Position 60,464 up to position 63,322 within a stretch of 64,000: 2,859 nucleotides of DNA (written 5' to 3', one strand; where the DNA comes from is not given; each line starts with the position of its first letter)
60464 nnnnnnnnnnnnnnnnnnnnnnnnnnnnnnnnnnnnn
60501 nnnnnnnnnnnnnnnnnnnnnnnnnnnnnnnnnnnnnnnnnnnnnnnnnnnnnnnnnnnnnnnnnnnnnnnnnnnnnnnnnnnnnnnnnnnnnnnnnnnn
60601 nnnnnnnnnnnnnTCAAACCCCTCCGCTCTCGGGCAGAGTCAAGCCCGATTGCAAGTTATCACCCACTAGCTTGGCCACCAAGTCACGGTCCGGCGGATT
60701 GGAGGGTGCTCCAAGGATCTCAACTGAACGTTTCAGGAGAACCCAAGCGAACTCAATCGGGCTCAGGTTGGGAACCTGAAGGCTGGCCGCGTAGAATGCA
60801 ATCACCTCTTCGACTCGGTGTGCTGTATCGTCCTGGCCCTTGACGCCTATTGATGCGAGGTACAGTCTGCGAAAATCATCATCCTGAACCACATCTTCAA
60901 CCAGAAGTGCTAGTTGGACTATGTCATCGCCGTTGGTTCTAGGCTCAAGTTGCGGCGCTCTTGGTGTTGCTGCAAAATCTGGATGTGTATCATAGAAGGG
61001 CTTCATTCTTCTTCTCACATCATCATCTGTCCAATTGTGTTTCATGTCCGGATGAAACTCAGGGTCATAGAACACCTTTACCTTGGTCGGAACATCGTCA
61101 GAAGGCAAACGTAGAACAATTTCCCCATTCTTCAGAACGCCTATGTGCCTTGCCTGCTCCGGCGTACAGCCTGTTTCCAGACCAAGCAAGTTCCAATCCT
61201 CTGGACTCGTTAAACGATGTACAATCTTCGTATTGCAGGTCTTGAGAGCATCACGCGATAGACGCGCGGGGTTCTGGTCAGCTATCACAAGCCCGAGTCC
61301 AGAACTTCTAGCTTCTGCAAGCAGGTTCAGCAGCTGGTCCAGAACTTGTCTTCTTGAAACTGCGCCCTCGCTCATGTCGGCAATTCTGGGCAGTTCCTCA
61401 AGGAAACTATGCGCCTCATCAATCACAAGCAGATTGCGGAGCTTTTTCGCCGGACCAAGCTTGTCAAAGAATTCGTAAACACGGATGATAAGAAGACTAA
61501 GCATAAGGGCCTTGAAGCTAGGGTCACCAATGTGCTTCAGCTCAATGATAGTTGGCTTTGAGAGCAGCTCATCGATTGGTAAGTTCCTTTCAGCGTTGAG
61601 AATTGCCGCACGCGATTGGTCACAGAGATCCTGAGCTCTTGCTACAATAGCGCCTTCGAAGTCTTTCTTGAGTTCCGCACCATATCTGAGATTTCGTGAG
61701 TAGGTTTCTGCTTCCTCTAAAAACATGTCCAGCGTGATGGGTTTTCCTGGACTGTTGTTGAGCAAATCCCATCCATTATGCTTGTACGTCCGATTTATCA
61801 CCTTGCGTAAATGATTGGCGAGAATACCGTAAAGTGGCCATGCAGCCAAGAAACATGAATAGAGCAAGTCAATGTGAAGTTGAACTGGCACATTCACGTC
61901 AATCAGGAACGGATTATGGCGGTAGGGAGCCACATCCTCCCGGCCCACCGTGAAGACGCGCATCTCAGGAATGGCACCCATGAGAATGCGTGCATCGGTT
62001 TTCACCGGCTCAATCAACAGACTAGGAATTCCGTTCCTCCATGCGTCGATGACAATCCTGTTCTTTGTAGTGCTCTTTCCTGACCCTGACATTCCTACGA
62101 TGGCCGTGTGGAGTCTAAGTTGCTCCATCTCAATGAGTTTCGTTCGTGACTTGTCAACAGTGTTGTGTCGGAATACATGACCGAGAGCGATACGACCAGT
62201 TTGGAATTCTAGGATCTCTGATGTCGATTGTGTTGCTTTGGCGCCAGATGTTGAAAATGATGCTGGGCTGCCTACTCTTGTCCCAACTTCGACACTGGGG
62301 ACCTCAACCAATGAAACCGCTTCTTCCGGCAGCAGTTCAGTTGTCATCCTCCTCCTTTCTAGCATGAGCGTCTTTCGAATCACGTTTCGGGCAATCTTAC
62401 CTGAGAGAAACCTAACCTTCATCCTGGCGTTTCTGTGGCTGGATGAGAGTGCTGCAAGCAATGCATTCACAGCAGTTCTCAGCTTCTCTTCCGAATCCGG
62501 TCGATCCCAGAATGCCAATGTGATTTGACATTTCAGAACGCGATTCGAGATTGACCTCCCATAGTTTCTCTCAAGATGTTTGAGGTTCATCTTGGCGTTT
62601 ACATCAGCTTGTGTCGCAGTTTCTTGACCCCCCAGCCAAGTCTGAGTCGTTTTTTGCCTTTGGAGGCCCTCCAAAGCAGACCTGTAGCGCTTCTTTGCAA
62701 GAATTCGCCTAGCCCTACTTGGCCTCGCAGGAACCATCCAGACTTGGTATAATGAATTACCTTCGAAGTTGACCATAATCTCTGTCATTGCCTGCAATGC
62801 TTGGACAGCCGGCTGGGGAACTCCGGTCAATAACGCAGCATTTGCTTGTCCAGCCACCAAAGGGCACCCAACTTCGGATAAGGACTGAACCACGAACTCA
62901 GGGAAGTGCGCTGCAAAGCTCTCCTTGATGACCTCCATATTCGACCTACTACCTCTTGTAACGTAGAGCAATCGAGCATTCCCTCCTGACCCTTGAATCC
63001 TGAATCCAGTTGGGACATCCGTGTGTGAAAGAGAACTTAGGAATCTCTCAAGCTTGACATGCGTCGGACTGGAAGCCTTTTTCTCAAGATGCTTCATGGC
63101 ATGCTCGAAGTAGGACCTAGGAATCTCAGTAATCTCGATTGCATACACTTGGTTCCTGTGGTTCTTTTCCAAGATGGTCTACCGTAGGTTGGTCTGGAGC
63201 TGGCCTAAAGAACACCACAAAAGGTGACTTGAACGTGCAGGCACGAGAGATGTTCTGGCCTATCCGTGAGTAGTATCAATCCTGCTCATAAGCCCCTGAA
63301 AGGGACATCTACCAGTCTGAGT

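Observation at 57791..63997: Uncharacterised HerA-like ATPase, 902-aa charged protein and PD-(D/E)xK nuclease trio next to an intron-containing tRNA-Ala: candidate novel defence or mobile module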

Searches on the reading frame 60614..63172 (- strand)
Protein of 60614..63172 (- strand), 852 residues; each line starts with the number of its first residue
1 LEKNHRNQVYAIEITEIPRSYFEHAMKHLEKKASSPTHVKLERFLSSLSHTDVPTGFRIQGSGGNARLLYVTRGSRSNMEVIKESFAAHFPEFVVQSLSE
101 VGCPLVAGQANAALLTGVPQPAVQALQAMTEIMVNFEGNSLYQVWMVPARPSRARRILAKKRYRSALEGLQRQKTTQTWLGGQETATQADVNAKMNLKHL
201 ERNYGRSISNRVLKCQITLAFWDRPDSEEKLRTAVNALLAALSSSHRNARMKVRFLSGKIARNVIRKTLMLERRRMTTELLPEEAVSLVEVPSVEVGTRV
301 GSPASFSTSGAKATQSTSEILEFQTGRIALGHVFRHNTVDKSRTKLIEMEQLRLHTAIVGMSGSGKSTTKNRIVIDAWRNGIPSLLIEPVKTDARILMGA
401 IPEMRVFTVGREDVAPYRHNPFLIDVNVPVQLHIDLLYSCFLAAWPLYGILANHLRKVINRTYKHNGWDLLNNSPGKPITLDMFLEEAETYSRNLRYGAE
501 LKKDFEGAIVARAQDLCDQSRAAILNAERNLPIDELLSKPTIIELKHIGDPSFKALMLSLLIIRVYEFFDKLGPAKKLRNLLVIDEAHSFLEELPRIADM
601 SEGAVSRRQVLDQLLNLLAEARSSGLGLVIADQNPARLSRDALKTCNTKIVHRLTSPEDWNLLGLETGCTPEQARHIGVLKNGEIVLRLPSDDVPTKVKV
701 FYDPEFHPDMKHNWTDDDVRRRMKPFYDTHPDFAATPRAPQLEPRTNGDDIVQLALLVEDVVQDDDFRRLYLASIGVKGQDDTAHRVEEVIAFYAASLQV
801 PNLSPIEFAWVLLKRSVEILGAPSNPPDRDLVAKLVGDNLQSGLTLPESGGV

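Call 6: search_protein_families(library=pfam, proteins=[window:60614-63172:-], max_evalue=1)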
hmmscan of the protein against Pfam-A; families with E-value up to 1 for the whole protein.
window:60614-63172:- (852 aa): 9 families
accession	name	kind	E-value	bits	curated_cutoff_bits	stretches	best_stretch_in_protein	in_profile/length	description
PF19044.6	P-loop_TraG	-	2.5e-05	23.5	25.8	1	356-589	32-261/413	TraG P-loop domain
PF13401.12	AAA_22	-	0.0015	19.2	27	0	353-373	5-25/130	AAA domain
PF01935.23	DUF87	-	0.0029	18.2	23.2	1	349-378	18-48/220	Helicase HerA, central domain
PF00931.28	NB-ARC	-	0.027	14.2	23.5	1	337-374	3-39/248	NB-ARC domain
PF13555.12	AAA_29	-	0.05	13.8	27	1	348-368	18-37/61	P-loop containing region of AAA domain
PF05872.18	HerA_C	-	0.051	12.7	22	1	549-654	228-321/502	Helicase HerA-like C-terminal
PF01580.24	FtsK_SpoIIIE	-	0.06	13.2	24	1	343-374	32-60/221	FtsK/SpoIIIE family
PF25199.1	nSTAND_NTPase5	-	0.064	13.5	34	0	328-382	14-71/145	Novel STAND NTPase 5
PF12846.13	AAA_10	-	0.15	11.5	27.5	1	354-404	22-71/362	AAA-like domain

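Call 7: search_protein_families(library=padloc, proteins=[window:60614-63172:-], max_evalue=1)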
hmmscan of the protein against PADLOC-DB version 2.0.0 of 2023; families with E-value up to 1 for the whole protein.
window:60614-63172:- (852 aa): 13 families
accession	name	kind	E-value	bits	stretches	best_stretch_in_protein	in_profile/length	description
PDLC04140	mad8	-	1.5e-14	52.2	1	352-699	26-298/314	mads_8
PDLC04103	HerA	-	1.5e-13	47.9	2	581-712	443-567/579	-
PDLC04098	HerA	-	1.8e-13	48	1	561-663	509-608/686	-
PDLC04106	HerA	-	9.9e-13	45.5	1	567-708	497-635/667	-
PDLC02185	HerA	-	1.4e-12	45.2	1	542-698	410-559/585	-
PDLC04100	HerA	-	7.7e-12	42.7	1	542-700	404-555/580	-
PDLC04105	HerA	-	7.8e-12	42.5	2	565-663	405-497/576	-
PDLC01055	HerA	-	8.9e-12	42.6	2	564-661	406-486/532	Type III coevolved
PDLC04102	HerA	-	2.9e-10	37.1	2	569-661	495-579/654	-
PDLC02188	HerA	-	2.2e-07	28.1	1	581-698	430-540/578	-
PDLC04104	HerA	-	5e-06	23.5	1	581-709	222-344/379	-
PDLC04097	HerA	-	1.7e-05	21.7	1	576-708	471-600/618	-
PDLC04135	mad3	-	0.014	13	1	355-372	24-41/374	mads_3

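Call 8: search_protein_families(library=ncbifam, proteins=[window:60614-63172:-], max_evalue=1)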
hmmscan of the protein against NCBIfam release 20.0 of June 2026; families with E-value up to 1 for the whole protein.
window:60614-63172:- (852 aa): 9 families
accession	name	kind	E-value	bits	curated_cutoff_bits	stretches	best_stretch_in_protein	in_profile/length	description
NF033849.1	ser_rich_anae_1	subfamily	3.8e-21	74.2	650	1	277-662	692-1098/1163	serine-rich protein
NF053655.1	CedD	equivalog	3.8e-12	45.7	600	2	528-700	368-525/527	DNA-translocating ATPase CedD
NF042943.1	HerA_antiphage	equivalog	9.4e-12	44.3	800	1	542-665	398-513/566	anti-phage-associated helicase HerA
NF042944.1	HerA_antiphage_2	equivalog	1e-06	27.9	850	1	581-662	430-503/576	anti-phage-associated helicase HerA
NF040819.1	helicase_HerA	equivalog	4.4e-06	25.5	970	1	616-701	429-515/561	DNA double-strand break repair helicase HerA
TIGR02746.1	TraC-F-type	equivalog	9.3e-05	20.5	567.05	1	538-593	601-656/800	type IV secretion system protein TraC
NF040937.1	HerA_Thermprot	equivalog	0.00038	19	800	1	579-663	350-423/487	DNA double-strand break repair helicase HerA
NF041214.1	plasmid_TraB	equivalog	0.016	13.7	800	0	354-377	249-272/639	plasmid transfer protein TraB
NF045975.1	VirB4_plasma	equivalog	0.034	11.8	590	1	357-381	519-543/894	Mbov_0397 family ICE element conjugal transfer ATPase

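Call 9: search_protein_families(library=phrogs, proteins=[window:60614-63172:-], max_evalue=1)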
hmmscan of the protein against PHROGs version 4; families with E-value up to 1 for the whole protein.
window:60614-63172:- (852 aa): 7 families
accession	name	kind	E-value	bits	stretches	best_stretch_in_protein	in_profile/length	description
phrog_7035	-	unknown function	2e-16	60.5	1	541-700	451-605/969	-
phrog_2666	-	head and packaging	2.1e-07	31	2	610-675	440-505/555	terminase large subunit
phrog_197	-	moron, auxiliary metabolic gene and host takeover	0.0027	18.2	1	564-653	85-164/486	Zot-like toxin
phrog_5156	-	unknown function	0.076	12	1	347-392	405-450/824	-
phrog_21988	-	unknown function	0.093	13.6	1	145-183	23-58/58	-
phrog_2392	-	moron, auxiliary metabolic gene and host takeover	0.19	11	1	355-368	509-522/726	ABC transporter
phrog_23271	-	unknown function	0.27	12.2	0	24-55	12-43/67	-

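Call 30: find_homologous_proteins(query=window:60614-63172:-)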
Query window:60614-63172:- (852 aa): 46 proteins with E <= 0.001 among 8000 candidates.
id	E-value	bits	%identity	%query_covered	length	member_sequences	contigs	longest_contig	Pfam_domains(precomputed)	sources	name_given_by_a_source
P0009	0.0e+0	1803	95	99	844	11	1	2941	PF19044.7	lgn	-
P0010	8.1e-290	982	53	99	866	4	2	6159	PF05872.19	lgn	-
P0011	2.1e-266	905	51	98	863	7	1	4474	PF01935.24,PF05872.19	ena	-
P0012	6.9e-262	890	49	100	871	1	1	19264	PF13401.13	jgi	jgi:hypothetical protein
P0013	8.5e-261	886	50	98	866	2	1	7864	PF05872.19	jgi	-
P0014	1.0e-258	879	51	95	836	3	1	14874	PF05872.19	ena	-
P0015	1.7e-257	875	48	98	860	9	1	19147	-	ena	-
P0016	1.7e-255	868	48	100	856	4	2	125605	-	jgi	-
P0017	4.7e-253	860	48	97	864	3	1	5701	PF05872.19,PF13401.13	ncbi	-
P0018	6.2e-251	853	47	99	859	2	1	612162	-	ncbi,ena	-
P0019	3.8e-250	851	51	90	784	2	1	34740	-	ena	-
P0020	3.8e-250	851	50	91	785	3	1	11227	PF13401.13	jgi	-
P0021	5.2e-250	850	48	98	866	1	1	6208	PF05872.19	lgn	-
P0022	6.3e-248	843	48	95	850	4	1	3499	PF05872.19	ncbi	ncbi:MAG: ATP-binding protein [Candidatus Thorarchaeota archaeon]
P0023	1.0e-247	843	47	99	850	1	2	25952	PF05872.19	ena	-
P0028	3.8e-234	798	45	99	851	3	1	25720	-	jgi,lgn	-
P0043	1.7e-219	749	45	94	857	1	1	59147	PF01935.24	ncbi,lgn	-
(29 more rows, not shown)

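Call 31: find_encoding_contigs(protein=P0018, flank=10000, max_places=2)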
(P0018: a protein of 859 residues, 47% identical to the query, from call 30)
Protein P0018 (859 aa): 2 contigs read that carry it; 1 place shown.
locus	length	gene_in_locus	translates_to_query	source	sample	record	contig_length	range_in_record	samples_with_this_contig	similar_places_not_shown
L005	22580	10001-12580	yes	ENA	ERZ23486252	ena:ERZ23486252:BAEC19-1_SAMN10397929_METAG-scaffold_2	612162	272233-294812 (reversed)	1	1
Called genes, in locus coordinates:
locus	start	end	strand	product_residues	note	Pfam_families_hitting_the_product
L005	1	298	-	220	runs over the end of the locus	PF06559:DCD_N, PF22769:DCD, PF00692:dUTPase (weak)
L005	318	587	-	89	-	-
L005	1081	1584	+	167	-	PF12686:DUF3800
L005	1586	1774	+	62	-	-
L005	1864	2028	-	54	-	-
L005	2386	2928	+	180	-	-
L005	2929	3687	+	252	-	-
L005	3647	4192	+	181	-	-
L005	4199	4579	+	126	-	-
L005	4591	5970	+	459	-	PF01935:DUF87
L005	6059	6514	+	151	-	-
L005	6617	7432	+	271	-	-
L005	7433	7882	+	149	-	-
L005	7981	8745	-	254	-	-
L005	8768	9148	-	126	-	-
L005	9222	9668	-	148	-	-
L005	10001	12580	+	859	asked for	-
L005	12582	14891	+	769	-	PF14528:LAGLIDADG_3 (faint)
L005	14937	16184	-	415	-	PF02771:Acyl-CoA_dh_N, PF02770:Acyl-CoA_dh_M, PF00441:Acyl-CoA_dh_1, PF08028:Acyl-CoA_dh_2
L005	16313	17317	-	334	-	PF00180:Iso_dh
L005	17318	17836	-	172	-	PF06434:Aconitase_2_N (weak), PF00694:Aconitase_C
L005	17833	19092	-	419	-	PF00330:Aconitase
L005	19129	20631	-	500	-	PF00682:HMGL-like, PF22617:HCS_D2, PF08502:LeuA_dimer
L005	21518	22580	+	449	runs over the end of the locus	PF01837:HcyBio, PF13183:Fer4_8 (faint), PF12838:Fer4_7 (faint), PF12797:Fer4_2 (faint), PF12837:Fer4_6 (faint), PF13187:Fer4_9 (weak), PF00037:Fer4 (weak)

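Call 32: find_encoding_contigs(protein=P0016, flank=10000, max_places=2)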
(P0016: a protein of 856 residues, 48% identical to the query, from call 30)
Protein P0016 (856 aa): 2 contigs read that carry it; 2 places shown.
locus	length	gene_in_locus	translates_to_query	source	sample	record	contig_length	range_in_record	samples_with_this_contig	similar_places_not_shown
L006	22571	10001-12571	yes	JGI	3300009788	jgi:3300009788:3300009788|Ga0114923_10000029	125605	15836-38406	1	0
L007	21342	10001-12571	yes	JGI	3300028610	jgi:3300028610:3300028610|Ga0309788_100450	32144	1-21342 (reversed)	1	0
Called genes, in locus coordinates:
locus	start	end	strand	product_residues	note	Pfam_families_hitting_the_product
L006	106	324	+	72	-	-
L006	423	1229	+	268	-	PF01972:SDH_protease, PF25145:NfeD1b_N (weak)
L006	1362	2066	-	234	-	-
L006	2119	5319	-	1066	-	PF04313:HSDR_N, PF00270:DEAD (faint), PF04851:ResIII, PF18766:SWI2_SNF2, PF22679:T1R_D3-like, PF11867:T1RH-like_C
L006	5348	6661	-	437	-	PF01420:Methylase_S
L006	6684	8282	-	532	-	PF12161:HsdM_N, PF02384:N6_Mtase, PF05175:MTS (weak), PF01170:UPF0020 (weak)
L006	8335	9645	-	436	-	PF01420:Methylase_S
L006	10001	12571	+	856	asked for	-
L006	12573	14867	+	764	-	-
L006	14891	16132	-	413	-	PF02771:Acyl-CoA_dh_N, PF02770:Acyl-CoA_dh_M, PF00441:Acyl-CoA_dh_1, PF08028:Acyl-CoA_dh_2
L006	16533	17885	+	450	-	PF01837:HcyBio, PF12838:Fer4_7 (faint), PF12797:Fer4_2 (faint), PF12837:Fer4_6 (faint), PF13187:Fer4_9 (weak), PF00037:Fer4 (weak)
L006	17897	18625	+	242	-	PF27030:AbpE_bact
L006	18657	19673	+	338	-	PF01118:Semialdhyde_dh, PF02774:Semialdhyde_dhC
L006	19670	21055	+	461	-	PF00696:AA_kinase, PF13840:ACT_7 (weak), PF22468:ACT_9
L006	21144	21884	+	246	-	PF01209:Ubie_methyltran, PF13489:Methyltransf_23, PF13847:Methyltransf_31, PF08241:Methyltransf_11, PF08242:Methyltransf_12, PF13649:Methyltransf_25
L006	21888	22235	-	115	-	-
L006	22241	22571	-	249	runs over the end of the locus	-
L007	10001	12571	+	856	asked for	-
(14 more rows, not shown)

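Call 33: find_encoding_contigs(protein=P0043, flank=10000, max_places=2)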
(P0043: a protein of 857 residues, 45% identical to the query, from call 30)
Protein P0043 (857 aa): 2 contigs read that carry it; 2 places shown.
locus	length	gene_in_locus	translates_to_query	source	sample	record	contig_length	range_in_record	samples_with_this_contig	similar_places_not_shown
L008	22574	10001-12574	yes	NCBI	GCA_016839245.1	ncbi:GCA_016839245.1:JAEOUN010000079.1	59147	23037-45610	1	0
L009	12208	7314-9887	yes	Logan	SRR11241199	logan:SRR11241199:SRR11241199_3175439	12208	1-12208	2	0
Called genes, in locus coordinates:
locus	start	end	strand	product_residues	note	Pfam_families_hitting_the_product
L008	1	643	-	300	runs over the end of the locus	PF00339:Arrestin_N, PF03643:Vps26, PF02752:Arrestin_C (weak)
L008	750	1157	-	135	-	-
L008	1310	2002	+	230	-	-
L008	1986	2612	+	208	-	-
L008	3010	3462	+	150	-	PF01878:EVE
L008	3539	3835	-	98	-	PF00352:TBP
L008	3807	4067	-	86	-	PF00352:TBP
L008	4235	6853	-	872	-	PF02384:N6_Mtase (weak), PF07669:Eco57I, PF02384:N6_Mtase (weak), PF12950:TaqI_C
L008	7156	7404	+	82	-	-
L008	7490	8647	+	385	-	-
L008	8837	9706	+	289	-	-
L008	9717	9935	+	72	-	-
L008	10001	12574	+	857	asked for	PF01935:DUF87 (weak)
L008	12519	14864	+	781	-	PF13560:HTH_31 (faint), PF14493:HTH_40 (faint), PF08281:Sigma70_r4_2 (weak), PF13384:HTH_23 (weak), PF08279:HTH_11 (weak), PF08281:Sigma70_r4_2 (weak), PF13384:HTH_23 (weak), PF01381:HTH_3 (weak), +65 more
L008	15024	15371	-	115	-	-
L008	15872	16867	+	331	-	PF00586:AIRS, PF02769:AIRS_C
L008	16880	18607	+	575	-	PF04055:Radical_SAM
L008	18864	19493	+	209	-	-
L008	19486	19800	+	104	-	PF13601:HTH_34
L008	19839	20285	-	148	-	PF02566:OsmC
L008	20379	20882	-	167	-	PF05163:DinB, PF04978:MST (faint), PF12867:DinB_2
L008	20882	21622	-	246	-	PF00850:Hist_deacetyl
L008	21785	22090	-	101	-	PF00428:Ribosomal_60s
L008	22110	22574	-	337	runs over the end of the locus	PF00466:Ribosomal_L10, PF17777:RL10P_insert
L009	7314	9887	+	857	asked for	PF01935:DUF87 (weak)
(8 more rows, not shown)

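Call 36: search_protein_families(library=pfam, proteins=[L005:12582-14891:+, L006:12573-14867:+, L008:12519-14864:+], max_evalue=1)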
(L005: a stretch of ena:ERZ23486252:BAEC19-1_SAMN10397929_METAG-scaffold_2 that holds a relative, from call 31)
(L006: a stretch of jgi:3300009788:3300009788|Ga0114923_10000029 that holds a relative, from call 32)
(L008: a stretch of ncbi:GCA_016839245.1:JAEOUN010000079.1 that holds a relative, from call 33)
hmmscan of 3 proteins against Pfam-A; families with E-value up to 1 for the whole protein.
L005:12582-14891:+ (769 aa): 5 families
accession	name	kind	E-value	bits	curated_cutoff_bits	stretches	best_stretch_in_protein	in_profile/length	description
PF14528.11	LAGLIDADG_3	-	5.5e-06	27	22.5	1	629-684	3-60/82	LAGLIDADG-like domain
PF00046.35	Homeodomain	-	0.0078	16.4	22.9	1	278-317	8-47/57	Homeodomain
PF14549.12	P22_Cro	-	0.11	12.8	30.2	1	298-317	10-29/60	DNA-binding transcriptional regulator Cro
PF13936.12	HTH_38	-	0.16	12.2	27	0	300-316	23-39/44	Helix-turn-helix domain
PF15943.11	YdaS_toxin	-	0.18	12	30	0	301-319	12-30/65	Bacterial toxin YdaS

L006:12573-14867:+ (764 aa): 13 families
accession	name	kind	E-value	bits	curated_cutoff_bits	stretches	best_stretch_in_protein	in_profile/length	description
PF14528.11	LAGLIDADG_3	-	0.00065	20.3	22.5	1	613-661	3-55/82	LAGLIDADG-like domain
PF00046.35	Homeodomain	-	0.0016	18.6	22.9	1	266-301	12-47/57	Homeodomain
PF15943.11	YdaS_toxin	-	0.0065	16.7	30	1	282-306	9-35/65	Bacterial toxin YdaS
PF13384.12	HTH_23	-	0.016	15.4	24.6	1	284-302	20-38/50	Homeodomain-like domain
PF08281.18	Sigma70_r4_2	-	0.023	14.8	25.7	0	286-306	31-51/54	Sigma-70, region 4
PF13551.12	HTH_29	-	0.041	14.4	28.1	1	283-302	14-33/64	Winged helix-turn helix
PF14549.12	P22_Cro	-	0.043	14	30.2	1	282-301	10-29/60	DNA-binding transcriptional regulator Cro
PF13936.12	HTH_38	-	0.06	13.5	27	0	284-302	23-41/44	Helix-turn-helix domain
PF07022.19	Phage_CI_repr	-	0.069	13.9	22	1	287-308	18-39/65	Bacteriophage CI repressor helix-turn-helix domain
PF12728.13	HTH_17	-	0.1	13.3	27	0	286-305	6-25/51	Helix-turn-helix domain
PF02796.21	HTH_7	-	0.11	13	23.8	0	284-298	24-38/45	Helix-turn-helix domain of resolvase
PF06056.18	Terminase_5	-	0.14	12.5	20.3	1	284-304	16-36/58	Putative ATPase subunit of terminase (gpP-like)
PF13518.12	HTH_28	-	0.16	12.5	25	1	280-302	11-33/52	Helix-turn-helix domain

L008:12519-14864:+ (781 aa): 96 families (the best 25 are shown)
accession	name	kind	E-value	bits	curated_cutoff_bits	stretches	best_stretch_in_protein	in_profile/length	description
PF04545.22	Sigma70_r4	-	5.1e-41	138.4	24.1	7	356-383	14-41/50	Sigma-70, region 4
PF13384.12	HTH_23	-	3.7e-36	122.4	24.6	4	257-291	12-48/50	Homeodomain-like domain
PF01381.28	HTH_3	-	4.4e-33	113.5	23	4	363-386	10-33/55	Helix-turn-helix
PF08281.18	Sigma70_r4_2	-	2e-32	111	25.7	4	203-233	16-46/54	Sigma-70, region 4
PF13412.12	HTH_24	-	1.7e-26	91.9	21.9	5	258-286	12-40/48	Winged helix-turn-helix DNA-binding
PF08279.18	HTH_11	-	3.7e-25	88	25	5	255-285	6-37/55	HTH domain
PF13542.12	HTH_Tnp_ISL3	-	3.7e-24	84.4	27.4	5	362-385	27-49/51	Helix-turn-helix domain of transposase family ISL3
PF13936.12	HTH_38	-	1.7e-23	82.5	27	4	256-286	14-43/44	Helix-turn-helix domain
PF00440.29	TetR_N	-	6e-22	77.6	24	2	263-285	16-38/47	Bacterial regulatory proteins, tetR family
PF12728.13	HTH_17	-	1.4e-21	76.9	27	2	264-294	2-32/51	Helix-turn-helix domain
PF13545.12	HTH_Crp_2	-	1.8e-19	69.9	27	3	359-385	19-45/70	Crp-like helix-turn-helix domain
PF13518.12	HTH_28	-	5.1e-18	65.3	25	1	262-283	11-32/52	Helix-turn-helix domain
PF02796.21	HTH_7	-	1e-17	64.4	23.8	3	249-285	5-43/45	Helix-turn-helix domain of resolvase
PF20432.4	Xre-like-HTH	-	2.2e-17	63.5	25.8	2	255-287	15-45/63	Antitoxin Xre-like helix-turn-helix domain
PF13560.12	HTH_31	-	5.4e-17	62.3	27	4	361-396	13-49/64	Helix-turn-helix domain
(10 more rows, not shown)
